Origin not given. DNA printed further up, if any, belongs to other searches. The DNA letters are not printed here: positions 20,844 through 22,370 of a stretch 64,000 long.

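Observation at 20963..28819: Shared promoter palindrome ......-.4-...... (iron-box-like) defines a putative seven-gene regulon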

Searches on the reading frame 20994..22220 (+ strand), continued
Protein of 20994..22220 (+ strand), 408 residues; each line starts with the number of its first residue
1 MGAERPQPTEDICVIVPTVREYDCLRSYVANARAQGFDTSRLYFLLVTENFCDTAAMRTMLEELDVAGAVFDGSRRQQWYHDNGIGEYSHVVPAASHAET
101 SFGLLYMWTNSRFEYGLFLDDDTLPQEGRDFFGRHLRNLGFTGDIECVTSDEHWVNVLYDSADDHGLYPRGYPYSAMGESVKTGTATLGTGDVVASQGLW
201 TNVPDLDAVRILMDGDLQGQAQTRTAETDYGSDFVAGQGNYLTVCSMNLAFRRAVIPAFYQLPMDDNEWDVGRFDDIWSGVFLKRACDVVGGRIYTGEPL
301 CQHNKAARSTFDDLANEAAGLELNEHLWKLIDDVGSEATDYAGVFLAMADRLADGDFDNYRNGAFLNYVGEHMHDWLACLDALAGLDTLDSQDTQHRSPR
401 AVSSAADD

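Call 29: find_related_loci(query=window:20994-22220:+, collection=genome_contigs, flank=10000)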
Query window:20994-22220:+ (408 aa) in genome_contigs; peptide patterns used: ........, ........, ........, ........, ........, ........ (x = any residue, [..] = any of these).
171 stretches matched a pattern; 164 encode a relative of the query (tblastn E <= 1e-3); the best 80 are kept; 80 distinct loci.
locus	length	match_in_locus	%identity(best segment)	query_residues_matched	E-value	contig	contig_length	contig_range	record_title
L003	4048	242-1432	76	7-408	0e+0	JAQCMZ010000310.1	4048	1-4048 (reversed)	MAG: Haloferacaceae archaeon isolate LUM.70 k149_1161595, whole genome shotgun sequence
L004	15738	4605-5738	75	9-389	0e+0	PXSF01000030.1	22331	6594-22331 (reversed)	MAG: Halobacteriales archaeon SW_10_66_29 sw_10_scaffold_148, whole genome shotgun sequence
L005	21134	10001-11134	74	9-389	0e+0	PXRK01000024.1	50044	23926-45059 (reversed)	MAG: Halobacteriales archaeon QS_4_66_20 qs_4_scaffold_211, whole genome shotgun sequence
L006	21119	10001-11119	76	11-383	0e+0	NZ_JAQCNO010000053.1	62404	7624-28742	MAG: Natronomonas sp. isolate LUM.42 k149_1551782, whole genome shotgun sequence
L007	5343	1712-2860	74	1-383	0e+0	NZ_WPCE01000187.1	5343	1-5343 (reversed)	Halorubrum sp. CBA1125 contig95, whole genome shotgun sequence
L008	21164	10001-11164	74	7-388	0e+0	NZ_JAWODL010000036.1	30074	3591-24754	MAG: Natronomonas sp. isolate BLK5-2.bin.156 k191_124271, whole genome shotgun sequence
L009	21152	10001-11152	73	1-383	0e+0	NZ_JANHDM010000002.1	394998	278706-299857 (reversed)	Halorubrum rubrum strain YC87 Scaffold2_1, whole genome shotgun sequence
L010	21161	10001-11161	72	10-397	0e+0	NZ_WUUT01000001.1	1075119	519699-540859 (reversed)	Halovenus carboxidivorans strain WSH3 Ga0216322_101, whole genome shotgun sequence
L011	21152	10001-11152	73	1-383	0e+0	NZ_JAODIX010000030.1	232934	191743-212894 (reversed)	Halorubrum yunnanense strain Q85 platanus_K_25_97_30, whole genome shotgun sequence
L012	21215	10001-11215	70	5-407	0e+0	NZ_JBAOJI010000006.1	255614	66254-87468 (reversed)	Halovenus sp. HT40 NODE_6_length_255614_cov_169.093035, whole genome shotgun sequence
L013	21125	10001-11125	74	9-383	0e+0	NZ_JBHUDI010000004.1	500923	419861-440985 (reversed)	Haloarchaeobius amylolyticus strain CGMCC 1.12230 GCM70020382_5, whole genome shotgun sequence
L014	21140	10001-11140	73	2-383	0e+0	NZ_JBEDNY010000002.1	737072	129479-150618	Halorubrum miltondacostae strain RMP-11 NODE_2_length_737072_cov_167.778291, whole genome shotgun sequence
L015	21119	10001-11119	74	11-383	0e+0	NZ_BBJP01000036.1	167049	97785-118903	Halorubrum halophilum strain B8, whole genome shotgun sequence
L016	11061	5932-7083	73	1-383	0e+0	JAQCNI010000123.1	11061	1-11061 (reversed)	MAG: Halorubrum sp. isolate LUM.57 k149_946306, whole genome shotgun sequence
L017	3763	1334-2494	72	10-397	0e+0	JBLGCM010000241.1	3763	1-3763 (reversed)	MAG: Natronomonas sp. isolate 3300055173_6 Ga0535678_0026740, whole genome shotgun sequence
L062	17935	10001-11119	71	9-384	0e+0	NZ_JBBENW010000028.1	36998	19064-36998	Salinibaculum salinum strain YCN56 Scaffold23_1, whole genome shotgun sequence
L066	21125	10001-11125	71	9-385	0e+0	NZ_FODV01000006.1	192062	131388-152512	Halogranum amylolyticum strain CGMCC 1.10121, whole genome shotgun sequence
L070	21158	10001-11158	67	9-408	0e+0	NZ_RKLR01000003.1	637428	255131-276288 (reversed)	Haloarcula rubra strain F13 NODE_3_length_637428_cov_35.537473, whole genome shotgun sequence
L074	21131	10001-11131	68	9-388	1e-179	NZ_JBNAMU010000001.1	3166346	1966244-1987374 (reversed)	Haloarcula amylolytica strain MBLA0133 contig.1.cir, whole genome shotgun sequence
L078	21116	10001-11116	69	9-383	4e-179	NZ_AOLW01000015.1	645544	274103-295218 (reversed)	Haloarcula amylolytica JCM 13557 contig_15, whole genome shotgun sequence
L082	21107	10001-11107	71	11-383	5e-178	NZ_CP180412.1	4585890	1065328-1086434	Halosimplex sp. TS25 chromosome, complete genome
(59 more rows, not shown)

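Call 40: search_protein_families(library=pfam, proteins=[L062:7115-7675:+, L074:225-809:+, L070:5613-6779:-, L078:5673-6815:-, L082:2575-3672:+, L001:11222-12379:+, L001:8761-9978:+, L001:18279-19889:+], max_evalue=0.01)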
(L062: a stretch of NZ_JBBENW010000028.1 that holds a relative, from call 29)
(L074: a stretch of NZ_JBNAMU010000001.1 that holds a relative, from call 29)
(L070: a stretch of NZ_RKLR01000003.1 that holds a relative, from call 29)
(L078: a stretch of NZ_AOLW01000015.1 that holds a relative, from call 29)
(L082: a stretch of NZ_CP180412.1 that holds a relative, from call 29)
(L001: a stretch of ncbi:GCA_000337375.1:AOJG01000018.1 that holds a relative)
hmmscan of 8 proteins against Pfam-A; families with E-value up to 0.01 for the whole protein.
L062:7115-7675:+ (186 aa): 1 family
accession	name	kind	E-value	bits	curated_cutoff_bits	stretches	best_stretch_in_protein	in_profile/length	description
PF24414.1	DUF7547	-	5.5e-45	154.3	27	1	15-155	1-149/209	Family of unknown function (DUF7547)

L074:225-809:+ (194 aa): 1 family
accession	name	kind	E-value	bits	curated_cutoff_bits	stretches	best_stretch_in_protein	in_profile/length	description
PF24414.1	DUF7547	-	6.8e-50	170.4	27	2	6-154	1-153/209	Family of unknown function (DUF7547)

L070:5613-6779:- (388 aa): 1 family
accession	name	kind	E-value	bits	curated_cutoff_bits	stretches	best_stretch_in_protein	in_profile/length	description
PF01497.23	Peripla_BP_2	-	1.1e-20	74.4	27.5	1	71-339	2-231/235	Periplasmic binding protein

L078:5673-6815:- (380 aa): 1 family
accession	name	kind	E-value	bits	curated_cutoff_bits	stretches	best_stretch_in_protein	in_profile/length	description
PF01497.23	Peripla_BP_2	-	6.5e-12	45.8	27.5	1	180-339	92-232/235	Periplasmic binding protein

L082:2575-3672:+ (365 aa): 5 families
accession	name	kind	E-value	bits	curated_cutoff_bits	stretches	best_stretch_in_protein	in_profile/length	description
PF22725.1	GFO_IDH_MocA_C3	-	4.8e-22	78.7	27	1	130-265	2-123/124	GFO/IDH/MocA C-terminal domain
PF01408.29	GFO_IDH_MocA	-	3.6e-20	73.3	24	1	5-117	2-116/120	Oxidoreductase family, NAD-binding Rossmann fold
PF02894.22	GFO_IDH_MocA_C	-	6.3e-09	36.4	22.9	1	133-342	1-214/218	Oxidoreductase family, C-terminal alpha/beta domain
PF03447.22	NAD_binding_3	-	0.00056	21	24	1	10-99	1-94/116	Homoserine dehydrogenase, NAD binding domain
PF03435.24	Sacchrp_dh_NADP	-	0.0064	17.3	25.1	0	50-92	53-97/129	Saccharopine dehydrogenase NADP binding domain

L001:11222-12379:+ (385 aa): 5 families
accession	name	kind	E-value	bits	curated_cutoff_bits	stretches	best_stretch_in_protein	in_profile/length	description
PF13416.11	SBP_bac_8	-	2e-08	34.8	27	1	103-348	8-267/279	Bacterial extracellular solute-binding protein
PF13531.11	SBP_bac_11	-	1.9e-07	31.5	25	0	230-338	128-226/227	Bacterial extracellular solute-binding protein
PF13343.11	SBP_bac_6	-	1.9e-05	24.7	24.6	1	132-346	3-220/245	Bacterial extracellular solute-binding protein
PF01547.30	SBP_bac_1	-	0.00013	22.5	26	1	107-330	23-306/307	Bacterial extracellular solute-binding protein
PF10399.14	UCR_Fe-S_N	-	0.0094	15.8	24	0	6-29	4-28/41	Ubiquitinol-cytochrome C reductase Fe-S subunit TAT signal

L001:8761-9978:+ (405 aa): 1 family
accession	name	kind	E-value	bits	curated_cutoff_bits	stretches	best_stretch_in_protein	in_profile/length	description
PF03706.18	LPG_synthase_TM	-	2.5e-40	139.3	33.4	1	25-342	5-301/302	Lysylphosphatidylglycerol synthase TM region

L001:18279-19889:+ (536 aa): 1 family
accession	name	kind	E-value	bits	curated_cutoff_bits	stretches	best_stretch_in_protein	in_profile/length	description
PF00528.27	BPD_transp_1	-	8e-31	107.6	26.4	2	355-525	2-174/184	Binding-protein-dependent transport system inner membrane component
